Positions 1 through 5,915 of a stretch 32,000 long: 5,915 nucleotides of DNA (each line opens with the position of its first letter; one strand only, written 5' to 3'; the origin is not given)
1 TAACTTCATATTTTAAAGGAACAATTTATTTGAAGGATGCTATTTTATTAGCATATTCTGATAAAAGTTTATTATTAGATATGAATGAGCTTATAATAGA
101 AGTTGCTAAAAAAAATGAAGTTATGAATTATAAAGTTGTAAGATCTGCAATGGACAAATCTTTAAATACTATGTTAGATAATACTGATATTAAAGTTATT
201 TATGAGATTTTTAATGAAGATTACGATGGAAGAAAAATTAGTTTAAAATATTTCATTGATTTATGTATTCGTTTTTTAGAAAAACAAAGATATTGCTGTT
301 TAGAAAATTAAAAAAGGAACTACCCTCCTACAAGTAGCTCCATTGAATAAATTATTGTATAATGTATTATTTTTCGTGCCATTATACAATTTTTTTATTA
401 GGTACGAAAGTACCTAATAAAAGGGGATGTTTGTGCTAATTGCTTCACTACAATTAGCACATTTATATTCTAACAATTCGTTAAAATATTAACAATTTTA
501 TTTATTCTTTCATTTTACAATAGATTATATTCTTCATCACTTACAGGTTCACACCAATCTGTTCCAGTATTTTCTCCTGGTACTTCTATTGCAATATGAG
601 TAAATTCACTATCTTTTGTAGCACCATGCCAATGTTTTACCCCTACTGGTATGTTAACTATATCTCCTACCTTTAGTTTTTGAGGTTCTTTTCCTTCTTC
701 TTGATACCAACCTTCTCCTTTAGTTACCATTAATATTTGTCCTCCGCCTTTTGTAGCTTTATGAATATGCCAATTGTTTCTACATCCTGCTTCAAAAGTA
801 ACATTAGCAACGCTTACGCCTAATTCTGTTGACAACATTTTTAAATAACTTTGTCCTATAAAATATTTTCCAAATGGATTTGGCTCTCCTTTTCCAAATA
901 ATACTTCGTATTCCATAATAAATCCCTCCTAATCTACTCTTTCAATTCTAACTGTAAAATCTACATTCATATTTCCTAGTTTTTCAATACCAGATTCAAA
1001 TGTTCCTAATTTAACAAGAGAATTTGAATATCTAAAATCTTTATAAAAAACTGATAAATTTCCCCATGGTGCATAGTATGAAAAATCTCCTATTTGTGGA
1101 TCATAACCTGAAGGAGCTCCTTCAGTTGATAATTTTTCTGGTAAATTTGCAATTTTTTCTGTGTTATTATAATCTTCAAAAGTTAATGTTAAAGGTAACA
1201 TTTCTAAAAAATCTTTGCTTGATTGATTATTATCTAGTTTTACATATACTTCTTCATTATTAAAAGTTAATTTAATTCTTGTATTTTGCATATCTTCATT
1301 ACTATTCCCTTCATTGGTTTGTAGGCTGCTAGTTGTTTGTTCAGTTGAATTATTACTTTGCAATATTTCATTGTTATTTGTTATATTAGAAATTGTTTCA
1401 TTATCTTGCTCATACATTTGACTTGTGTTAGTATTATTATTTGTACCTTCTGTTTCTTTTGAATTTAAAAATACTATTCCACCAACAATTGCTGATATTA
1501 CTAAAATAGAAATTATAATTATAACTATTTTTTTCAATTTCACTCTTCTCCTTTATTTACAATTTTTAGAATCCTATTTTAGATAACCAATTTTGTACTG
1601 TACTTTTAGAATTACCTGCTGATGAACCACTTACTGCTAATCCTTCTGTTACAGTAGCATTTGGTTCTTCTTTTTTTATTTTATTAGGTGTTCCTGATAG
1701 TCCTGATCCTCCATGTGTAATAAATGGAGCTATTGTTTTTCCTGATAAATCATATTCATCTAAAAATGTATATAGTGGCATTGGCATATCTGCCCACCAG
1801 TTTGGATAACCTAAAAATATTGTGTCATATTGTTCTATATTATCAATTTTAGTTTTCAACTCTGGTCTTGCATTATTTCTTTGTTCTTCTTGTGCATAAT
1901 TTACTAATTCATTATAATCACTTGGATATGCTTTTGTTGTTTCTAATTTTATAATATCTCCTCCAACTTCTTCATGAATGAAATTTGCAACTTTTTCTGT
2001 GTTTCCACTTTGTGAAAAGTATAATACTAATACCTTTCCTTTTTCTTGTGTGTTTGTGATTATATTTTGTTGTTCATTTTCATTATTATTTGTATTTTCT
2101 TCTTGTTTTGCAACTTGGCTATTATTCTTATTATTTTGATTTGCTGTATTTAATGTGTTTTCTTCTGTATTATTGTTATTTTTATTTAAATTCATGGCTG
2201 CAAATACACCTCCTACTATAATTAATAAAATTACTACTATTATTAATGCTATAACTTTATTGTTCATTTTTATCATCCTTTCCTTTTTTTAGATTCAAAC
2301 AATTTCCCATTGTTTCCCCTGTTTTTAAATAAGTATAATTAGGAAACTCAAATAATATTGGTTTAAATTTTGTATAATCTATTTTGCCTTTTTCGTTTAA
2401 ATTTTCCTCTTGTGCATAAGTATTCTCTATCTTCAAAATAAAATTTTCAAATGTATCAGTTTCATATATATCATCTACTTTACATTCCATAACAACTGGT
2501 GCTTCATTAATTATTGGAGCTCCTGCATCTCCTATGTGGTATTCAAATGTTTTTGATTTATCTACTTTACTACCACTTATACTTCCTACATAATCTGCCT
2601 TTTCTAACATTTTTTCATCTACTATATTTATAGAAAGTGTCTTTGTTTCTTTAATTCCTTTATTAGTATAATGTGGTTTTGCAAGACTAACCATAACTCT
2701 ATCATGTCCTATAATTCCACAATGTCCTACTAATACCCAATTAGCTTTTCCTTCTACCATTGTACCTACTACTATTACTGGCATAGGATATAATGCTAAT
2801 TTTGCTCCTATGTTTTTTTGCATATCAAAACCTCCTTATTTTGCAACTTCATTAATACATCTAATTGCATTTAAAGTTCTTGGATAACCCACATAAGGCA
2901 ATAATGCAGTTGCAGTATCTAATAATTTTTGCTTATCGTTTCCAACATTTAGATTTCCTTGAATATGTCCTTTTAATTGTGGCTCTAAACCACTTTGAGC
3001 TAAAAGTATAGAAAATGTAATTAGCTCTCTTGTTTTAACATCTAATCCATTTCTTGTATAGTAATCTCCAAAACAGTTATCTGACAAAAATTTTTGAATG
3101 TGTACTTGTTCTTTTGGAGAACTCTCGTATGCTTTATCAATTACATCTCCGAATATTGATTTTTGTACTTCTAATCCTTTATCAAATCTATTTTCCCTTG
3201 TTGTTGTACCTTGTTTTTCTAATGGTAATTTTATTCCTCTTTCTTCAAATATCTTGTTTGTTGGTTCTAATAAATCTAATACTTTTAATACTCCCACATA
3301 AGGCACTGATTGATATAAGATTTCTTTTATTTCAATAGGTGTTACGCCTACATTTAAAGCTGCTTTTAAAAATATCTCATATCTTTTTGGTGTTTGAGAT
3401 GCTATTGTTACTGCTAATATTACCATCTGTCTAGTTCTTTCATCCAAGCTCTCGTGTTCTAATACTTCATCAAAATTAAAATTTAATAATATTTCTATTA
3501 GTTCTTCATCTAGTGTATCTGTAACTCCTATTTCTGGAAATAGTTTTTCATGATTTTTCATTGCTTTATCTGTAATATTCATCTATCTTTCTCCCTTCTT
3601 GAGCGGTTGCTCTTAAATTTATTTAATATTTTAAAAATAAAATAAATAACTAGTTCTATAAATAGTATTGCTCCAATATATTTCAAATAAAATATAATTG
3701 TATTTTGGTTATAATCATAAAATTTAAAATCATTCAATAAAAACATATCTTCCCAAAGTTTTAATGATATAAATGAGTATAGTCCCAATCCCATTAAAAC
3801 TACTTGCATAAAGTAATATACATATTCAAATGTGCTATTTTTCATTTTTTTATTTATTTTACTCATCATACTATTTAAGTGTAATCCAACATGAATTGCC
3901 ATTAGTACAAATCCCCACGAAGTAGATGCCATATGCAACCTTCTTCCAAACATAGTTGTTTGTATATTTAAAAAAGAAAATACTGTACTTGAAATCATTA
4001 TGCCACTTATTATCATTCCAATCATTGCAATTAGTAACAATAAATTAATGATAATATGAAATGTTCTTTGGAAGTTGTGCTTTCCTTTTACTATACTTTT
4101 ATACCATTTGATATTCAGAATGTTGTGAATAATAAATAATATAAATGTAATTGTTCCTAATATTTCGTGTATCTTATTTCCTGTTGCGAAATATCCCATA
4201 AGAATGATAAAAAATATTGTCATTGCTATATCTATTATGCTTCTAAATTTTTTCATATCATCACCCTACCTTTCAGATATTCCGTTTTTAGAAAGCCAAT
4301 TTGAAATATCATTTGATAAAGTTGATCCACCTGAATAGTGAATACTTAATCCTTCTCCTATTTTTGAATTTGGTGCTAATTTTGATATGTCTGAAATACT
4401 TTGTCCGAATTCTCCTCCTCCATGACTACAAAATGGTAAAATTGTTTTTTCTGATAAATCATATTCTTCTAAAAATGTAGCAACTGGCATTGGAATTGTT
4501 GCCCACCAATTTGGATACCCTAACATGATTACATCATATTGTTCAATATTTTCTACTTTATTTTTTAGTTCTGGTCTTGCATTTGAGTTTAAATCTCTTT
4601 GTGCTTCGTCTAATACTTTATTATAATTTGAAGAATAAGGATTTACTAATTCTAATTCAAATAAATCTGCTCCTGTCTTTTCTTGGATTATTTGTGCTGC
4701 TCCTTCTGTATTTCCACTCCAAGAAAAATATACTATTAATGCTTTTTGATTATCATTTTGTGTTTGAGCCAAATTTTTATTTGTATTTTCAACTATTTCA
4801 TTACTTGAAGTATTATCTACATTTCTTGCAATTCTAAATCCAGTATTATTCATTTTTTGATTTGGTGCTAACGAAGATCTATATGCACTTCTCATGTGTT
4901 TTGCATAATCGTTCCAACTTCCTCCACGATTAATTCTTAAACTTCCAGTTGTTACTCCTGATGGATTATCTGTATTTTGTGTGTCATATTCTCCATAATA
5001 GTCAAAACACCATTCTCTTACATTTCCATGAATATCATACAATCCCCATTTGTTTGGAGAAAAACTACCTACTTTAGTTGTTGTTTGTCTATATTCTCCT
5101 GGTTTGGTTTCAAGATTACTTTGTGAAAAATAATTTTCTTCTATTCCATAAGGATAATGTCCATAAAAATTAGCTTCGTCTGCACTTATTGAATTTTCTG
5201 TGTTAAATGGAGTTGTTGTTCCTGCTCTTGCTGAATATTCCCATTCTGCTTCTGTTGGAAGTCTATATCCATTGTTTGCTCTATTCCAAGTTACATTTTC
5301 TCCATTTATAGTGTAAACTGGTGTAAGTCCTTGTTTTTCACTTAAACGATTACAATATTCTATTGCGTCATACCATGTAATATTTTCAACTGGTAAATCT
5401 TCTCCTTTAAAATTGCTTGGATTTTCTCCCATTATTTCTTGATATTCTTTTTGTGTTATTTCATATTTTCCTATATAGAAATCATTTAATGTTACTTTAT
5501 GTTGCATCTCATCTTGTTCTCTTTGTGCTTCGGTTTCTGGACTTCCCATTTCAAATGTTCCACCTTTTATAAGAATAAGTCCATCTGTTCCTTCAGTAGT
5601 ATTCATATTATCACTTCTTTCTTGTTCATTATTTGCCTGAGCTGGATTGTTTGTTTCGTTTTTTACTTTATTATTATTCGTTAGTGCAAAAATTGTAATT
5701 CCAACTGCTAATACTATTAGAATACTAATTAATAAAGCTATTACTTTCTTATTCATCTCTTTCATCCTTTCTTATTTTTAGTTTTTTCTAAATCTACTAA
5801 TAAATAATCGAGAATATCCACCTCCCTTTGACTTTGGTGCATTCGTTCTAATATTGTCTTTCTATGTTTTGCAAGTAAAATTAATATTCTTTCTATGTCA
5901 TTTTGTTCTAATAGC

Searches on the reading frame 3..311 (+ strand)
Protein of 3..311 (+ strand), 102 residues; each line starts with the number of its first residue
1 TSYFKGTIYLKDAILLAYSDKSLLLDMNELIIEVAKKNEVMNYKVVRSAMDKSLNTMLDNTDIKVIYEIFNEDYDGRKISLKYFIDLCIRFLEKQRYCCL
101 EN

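Call 92: search_protein_families(library=pfam, max_evalue=0.01, proteins=[window:3-311:+])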
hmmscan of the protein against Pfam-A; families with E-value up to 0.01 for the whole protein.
window:3-311:+ (102 aa): 1 family
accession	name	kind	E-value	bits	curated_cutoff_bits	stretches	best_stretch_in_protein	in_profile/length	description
PF08769.17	Spo0A_C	-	6.6e-06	26.5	25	1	4-89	14-101/104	Sporulation initiation factor Spo0A C terminal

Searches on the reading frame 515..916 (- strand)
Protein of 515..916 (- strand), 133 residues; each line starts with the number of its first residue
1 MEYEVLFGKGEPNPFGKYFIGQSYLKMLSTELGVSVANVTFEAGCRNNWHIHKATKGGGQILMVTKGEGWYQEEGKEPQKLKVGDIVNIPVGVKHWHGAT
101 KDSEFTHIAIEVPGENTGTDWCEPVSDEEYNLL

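Call 25: search_protein_families(library=pfam, max_evalue=0.01, proteins=[window:515-916:-])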
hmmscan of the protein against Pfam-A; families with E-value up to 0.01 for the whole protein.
window:515-916:- (133 aa): 4 families
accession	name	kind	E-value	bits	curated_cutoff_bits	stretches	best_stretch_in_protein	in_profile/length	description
PF07883.17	Cupin_2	-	7.8e-08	32.4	27.2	1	39-106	3-65/70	Cupin domain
PF00190.28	Cupin_1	-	1.6e-05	25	22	1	31-110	30-113/151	Cupin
PF12852.13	Cupin_6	-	3.3e-05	24.2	26.7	1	38-100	15-77/183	Cupin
PF02311.25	AraC_binding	-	0.00025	21.2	21.1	1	40-115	5-79/135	AraC-like ligand binding domain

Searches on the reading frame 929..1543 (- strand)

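Call 25: search_protein_families(library=pfam, max_evalue=0.01, proteins=[window:929-1543:-])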
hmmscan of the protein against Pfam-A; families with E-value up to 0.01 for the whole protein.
window:929-1543:- (204 aa): 5 families
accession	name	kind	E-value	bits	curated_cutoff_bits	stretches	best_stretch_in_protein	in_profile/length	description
PF18050.6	Cyclophil_like2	-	1.9e-38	131.5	22.7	1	92-201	1-115/115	Cyclophilin-like family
PF01917.21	Arch_flagellin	-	0.00044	21.1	29.5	1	7-119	8-104/162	Archaebacterial flagellin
PF01594.21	AI-2E_transport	-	0.0044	16.7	34.3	1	6-78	51-126/327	AI-2E family transporter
PF20187.3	DUF6550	-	0.0055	17.4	27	1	2-85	7-88/190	Family of unknown function (DUF6550)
PF04126.18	Cyclophil_like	-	0.008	16.5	27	0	89-169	2-81/120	Cyclophilin-like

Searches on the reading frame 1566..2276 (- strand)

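Call 25: search_protein_families(library=pfam, max_evalue=0.01, proteins=[window:1566-2276:-])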
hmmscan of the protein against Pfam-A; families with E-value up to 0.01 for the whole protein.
window:1566-2276:- (236 aa): 9 families
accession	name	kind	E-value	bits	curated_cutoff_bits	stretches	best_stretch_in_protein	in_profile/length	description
PF12682.12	Flavodoxin_4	-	5.6e-29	101.1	24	1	81-234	1-155/155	Flavodoxin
PF03358.20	FMN_red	-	6.4e-07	29.5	24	1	81-192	2-120/152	NADPH-dependent FMN reductase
PF02525.22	Flavodoxin_2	-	4.1e-06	27.1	27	1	81-182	2-110/198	Flavodoxin-like fold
PF12641.12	Flavodoxin_3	-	4.3e-06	27.1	27.5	1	83-122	1-42/160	Flavodoxin domain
PF12724.12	Flavodoxin_5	-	1.8e-05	25.5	27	1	83-114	1-34/145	Flavodoxin domain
PF00258.30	Flavodoxin_1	-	0.00076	20.1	25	1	84-127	1-46/143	Flavodoxin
PF16118.10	DUF4834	-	0.00088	20.6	27.8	1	9-78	10-81/99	Domain of unknown function (DUF4834)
PF24073.1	DUF7365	-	0.0023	18.5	27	1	4-79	5-79/101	Coiled-coil region of unknown function (DUF7365)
PF06589.16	CRA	-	0.0025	18.2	26.6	1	9-79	4-75/123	Circumsporozoite-related antigen (CRA)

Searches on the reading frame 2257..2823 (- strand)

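Call 25: search_protein_families(library=pfam, max_evalue=0.01, proteins=[window:2257-2823:-])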
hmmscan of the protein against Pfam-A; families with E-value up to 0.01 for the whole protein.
window:2257-2823:- (188 aa): 1 family
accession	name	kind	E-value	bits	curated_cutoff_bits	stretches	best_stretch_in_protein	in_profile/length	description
PF01613.24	Flavin_Reduct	-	1.4e-21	77.6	27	1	11-144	3-140/153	Flavin reductase like domain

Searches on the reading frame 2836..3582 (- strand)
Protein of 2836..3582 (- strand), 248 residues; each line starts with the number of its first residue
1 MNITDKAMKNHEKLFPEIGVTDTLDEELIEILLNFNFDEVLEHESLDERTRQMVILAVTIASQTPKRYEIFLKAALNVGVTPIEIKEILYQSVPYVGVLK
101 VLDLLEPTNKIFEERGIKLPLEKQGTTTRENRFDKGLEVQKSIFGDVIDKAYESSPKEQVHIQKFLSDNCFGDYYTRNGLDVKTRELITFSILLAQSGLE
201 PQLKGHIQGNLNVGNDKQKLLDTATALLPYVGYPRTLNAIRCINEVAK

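Call 25: search_protein_families(library=pfam, max_evalue=0.01, proteins=[window:2836-3582:-])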
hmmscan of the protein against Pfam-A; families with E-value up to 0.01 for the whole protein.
window:2836-3582:- (248 aa): 1 family
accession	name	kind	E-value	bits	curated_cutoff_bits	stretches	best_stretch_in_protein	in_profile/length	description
PF02627.25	CMD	-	5e-28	97.4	23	2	28-107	3-81/84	Carboxymuconolactone decarboxylase family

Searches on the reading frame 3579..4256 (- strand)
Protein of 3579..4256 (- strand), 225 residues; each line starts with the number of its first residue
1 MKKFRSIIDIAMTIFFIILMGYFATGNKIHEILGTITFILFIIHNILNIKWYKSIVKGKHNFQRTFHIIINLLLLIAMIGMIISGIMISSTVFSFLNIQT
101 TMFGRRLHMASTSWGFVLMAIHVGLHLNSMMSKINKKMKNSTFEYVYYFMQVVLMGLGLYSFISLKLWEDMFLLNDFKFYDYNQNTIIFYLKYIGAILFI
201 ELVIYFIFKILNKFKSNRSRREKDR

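Call 25: search_protein_families(library=pfam, max_evalue=0.01, proteins=[window:3579-4256:-])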
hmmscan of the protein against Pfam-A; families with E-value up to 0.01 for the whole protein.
window:3579-4256:- (225 aa): 2 families
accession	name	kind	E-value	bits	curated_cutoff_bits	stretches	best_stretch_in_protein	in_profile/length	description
PF14358.11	DUF4405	-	4.6e-11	43.5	26.7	1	69-126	1-65/66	Domain of unknown function (DUF4405)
PF01292.26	Ni_hydr_CYTB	-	0.0085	16.3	30.1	1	27-127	41-163/179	Prokaryotic cytochrome b561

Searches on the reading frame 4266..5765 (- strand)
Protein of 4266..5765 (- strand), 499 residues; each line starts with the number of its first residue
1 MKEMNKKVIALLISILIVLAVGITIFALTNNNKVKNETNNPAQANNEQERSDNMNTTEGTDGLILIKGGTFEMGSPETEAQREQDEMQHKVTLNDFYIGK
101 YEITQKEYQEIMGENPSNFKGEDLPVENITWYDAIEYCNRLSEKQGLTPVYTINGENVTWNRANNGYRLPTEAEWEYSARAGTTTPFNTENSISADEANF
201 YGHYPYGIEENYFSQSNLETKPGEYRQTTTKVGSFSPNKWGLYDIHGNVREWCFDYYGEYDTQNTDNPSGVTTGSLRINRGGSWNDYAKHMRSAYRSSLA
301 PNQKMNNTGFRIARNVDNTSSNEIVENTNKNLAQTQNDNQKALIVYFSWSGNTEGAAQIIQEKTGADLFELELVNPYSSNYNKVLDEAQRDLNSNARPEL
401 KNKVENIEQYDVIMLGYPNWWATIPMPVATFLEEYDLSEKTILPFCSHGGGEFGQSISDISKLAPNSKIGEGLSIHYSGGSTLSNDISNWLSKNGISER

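Call 25: search_protein_families(library=pfam, max_evalue=0.01, proteins=[window:4266-5765:-])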
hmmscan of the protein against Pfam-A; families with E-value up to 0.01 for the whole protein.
window:4266-5765:- (499 aa): 3 families
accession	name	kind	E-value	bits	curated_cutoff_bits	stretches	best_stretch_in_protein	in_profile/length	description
PF03781.23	FGE-sulfatase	-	7.1e-51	173.8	23.3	1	61-314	3-255/255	Sulfatase-modifying factor enzyme 1-like domain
PF12682.12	Flavodoxin_4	-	2.1e-26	92.7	24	1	341-493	1-154/155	Flavodoxin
PF02525.22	Flavodoxin_2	-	0.00059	20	27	1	341-433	2-101/198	Flavodoxin-like fold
